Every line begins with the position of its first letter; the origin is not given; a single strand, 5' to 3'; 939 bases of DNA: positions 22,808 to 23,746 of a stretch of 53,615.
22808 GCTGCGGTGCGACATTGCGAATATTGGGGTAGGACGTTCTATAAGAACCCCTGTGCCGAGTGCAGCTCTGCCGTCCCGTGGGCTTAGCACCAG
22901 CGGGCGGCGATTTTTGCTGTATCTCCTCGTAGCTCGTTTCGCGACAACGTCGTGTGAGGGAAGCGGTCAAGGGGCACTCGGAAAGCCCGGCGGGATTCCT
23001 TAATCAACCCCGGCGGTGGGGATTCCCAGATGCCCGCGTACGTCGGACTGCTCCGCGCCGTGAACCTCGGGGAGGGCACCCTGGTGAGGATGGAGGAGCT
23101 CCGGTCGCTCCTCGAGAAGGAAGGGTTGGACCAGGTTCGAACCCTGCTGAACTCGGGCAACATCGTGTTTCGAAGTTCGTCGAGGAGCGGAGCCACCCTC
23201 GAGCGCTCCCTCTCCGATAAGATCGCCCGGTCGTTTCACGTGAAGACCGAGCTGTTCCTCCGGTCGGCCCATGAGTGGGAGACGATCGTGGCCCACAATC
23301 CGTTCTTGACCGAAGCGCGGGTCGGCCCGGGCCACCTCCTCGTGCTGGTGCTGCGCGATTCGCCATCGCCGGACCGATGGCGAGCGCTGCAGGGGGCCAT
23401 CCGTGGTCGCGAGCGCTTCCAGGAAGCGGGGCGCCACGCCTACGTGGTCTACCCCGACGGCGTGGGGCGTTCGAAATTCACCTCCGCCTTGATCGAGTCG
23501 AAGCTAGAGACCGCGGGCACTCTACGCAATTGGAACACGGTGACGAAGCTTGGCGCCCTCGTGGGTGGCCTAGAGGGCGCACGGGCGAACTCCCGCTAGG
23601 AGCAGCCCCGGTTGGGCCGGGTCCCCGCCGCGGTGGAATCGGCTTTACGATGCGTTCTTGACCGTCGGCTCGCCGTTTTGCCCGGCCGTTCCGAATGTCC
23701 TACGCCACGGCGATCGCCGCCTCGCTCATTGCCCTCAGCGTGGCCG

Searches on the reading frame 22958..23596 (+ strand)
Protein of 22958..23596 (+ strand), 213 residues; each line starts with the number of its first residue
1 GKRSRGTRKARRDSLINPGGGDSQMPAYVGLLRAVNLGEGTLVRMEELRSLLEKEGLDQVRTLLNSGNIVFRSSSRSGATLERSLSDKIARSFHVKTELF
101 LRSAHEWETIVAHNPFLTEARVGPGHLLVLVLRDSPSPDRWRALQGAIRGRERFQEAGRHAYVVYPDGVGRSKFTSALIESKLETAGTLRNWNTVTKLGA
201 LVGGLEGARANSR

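Call 56: search_protein_families(library=pfam, proteins=[window:22958-23596:+], max_evalue=0.00001)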
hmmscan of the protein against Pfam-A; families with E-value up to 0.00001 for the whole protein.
window:22958-23596:+ (213 aa): 1 family
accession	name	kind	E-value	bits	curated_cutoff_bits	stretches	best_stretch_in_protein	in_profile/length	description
PF08002.16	DUF1697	-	5.2e-34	118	24.4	1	25-162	1-137/137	Protein of unknown function (DUF1697)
